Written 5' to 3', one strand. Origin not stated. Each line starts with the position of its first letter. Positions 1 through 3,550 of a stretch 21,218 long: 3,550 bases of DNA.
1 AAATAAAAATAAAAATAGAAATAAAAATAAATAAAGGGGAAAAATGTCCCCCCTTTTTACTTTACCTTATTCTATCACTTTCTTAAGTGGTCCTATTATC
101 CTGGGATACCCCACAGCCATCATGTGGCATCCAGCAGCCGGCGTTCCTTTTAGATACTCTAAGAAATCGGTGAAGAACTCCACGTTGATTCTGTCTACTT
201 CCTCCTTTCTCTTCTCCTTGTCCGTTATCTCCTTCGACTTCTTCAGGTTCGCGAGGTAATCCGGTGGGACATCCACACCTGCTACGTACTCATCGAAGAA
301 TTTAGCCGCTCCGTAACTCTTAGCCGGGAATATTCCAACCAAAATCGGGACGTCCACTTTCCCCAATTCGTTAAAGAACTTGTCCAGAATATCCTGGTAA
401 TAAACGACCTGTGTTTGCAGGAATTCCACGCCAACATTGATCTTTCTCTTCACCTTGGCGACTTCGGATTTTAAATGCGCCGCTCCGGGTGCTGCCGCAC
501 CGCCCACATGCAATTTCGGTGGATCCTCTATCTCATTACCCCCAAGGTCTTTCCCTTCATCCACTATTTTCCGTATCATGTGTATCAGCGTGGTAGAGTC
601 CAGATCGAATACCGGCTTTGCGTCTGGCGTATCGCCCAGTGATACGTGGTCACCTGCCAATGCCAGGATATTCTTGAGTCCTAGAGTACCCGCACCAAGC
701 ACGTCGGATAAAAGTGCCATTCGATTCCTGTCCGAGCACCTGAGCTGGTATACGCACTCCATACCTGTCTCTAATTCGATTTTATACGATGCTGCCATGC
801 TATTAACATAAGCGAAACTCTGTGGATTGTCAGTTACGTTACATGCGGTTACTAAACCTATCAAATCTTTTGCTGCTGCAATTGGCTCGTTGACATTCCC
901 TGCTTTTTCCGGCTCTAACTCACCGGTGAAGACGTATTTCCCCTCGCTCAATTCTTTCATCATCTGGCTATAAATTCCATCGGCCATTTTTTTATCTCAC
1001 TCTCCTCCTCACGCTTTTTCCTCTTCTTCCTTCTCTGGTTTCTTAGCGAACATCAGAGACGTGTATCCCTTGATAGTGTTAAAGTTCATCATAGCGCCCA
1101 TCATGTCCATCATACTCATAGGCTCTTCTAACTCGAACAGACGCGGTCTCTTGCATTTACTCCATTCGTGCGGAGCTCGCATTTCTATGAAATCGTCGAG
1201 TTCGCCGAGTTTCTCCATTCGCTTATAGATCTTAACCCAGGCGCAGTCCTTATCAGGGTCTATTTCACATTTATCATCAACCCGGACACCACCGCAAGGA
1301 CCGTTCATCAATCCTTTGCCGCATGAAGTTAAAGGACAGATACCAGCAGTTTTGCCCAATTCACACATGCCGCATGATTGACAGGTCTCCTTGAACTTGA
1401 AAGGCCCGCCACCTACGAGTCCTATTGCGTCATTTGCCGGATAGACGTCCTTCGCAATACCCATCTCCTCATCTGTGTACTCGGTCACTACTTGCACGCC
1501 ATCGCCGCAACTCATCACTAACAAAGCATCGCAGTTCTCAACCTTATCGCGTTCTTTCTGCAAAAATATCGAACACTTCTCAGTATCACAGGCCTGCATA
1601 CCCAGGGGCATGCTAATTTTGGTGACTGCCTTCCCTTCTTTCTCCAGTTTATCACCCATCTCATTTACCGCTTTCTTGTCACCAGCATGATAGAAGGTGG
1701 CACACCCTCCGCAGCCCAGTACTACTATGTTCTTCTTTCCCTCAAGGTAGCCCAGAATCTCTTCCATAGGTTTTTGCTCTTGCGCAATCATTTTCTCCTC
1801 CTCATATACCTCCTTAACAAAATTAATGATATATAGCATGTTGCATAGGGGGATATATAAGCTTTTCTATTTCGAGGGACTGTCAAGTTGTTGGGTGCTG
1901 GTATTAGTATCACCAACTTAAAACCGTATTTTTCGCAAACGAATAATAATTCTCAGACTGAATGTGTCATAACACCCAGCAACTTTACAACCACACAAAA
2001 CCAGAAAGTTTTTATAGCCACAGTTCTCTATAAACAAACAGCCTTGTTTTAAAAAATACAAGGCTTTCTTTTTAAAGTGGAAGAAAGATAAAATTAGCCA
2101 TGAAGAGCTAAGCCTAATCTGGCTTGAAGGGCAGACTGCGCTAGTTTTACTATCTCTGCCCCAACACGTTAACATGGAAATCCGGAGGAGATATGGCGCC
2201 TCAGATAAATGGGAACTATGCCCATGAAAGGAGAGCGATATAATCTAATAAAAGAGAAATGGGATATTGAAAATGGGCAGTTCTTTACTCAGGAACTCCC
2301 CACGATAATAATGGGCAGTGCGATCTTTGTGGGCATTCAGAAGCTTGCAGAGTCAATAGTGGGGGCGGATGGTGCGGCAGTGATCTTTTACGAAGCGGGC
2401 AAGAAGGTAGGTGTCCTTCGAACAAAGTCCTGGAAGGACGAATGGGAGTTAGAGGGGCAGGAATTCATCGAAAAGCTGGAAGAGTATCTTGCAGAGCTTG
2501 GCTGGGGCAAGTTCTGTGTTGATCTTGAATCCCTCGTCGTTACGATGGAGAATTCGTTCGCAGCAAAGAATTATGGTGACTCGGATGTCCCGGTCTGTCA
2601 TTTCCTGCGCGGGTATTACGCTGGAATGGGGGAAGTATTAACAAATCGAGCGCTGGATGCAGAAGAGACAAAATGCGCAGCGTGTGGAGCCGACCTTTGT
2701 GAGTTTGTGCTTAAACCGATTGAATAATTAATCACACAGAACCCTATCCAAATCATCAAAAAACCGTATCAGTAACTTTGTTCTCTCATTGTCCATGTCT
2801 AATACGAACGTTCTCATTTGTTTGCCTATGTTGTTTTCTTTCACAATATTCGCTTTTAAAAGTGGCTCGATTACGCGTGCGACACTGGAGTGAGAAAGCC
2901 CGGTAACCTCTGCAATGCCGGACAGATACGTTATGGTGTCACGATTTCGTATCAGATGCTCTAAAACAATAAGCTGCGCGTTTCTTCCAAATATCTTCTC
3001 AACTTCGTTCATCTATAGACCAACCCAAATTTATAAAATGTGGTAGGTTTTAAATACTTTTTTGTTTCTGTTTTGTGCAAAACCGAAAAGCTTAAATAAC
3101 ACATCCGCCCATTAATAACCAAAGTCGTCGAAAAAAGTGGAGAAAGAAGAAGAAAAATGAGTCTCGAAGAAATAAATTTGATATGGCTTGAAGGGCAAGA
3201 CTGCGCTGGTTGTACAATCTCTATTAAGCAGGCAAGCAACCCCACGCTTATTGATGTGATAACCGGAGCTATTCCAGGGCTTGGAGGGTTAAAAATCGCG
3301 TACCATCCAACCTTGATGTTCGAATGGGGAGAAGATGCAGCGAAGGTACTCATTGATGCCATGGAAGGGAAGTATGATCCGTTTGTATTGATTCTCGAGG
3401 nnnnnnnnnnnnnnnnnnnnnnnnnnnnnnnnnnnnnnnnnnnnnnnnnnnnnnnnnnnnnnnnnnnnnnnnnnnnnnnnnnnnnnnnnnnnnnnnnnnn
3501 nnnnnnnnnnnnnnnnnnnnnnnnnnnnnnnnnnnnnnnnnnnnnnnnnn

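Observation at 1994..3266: ~190-bp fossil duplicate of the hydrogenase promoter, leader and first ~37 codons brackets a two-gene insertion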

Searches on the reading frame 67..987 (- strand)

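Call 6: search_protein_families(library=pfam, proteins=[window:67-987:-])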
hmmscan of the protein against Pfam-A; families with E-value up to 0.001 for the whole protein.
window:67-987:- (306 aa): 1 family
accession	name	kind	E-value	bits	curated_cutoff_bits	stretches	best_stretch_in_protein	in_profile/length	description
PF02219.23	MTHFR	-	1.8e-28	100.2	24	1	11-292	4-273/287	Methylenetetrahydrofolate reductase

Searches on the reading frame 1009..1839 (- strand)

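Call 6: search_protein_families(library=pfam, proteins=[window:1009-1839:-])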
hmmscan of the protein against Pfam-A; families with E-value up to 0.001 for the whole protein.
window:1009-1839:- (276 aa): 1 family
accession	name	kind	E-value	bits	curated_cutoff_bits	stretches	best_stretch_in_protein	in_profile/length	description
PF12225.13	DUF5981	-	3.7e-29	100.7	23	1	148-227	17-95/95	Methylene-tetrahydrofolate reductase C terminal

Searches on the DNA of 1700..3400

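Call 55: search_rna_families(source=window, start=1700, end=3400, threshold=evalue, max_evalue=1)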
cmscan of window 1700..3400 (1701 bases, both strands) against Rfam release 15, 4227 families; matches with E-value up to 1: 1.
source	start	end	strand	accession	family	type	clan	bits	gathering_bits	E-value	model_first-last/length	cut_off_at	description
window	2198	2278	-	RF00345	snoR1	Gene; snRNA; snoRNA; CD-box;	CL00066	19.7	49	0.46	1-93/93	no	Small nucleolar RNA snoR1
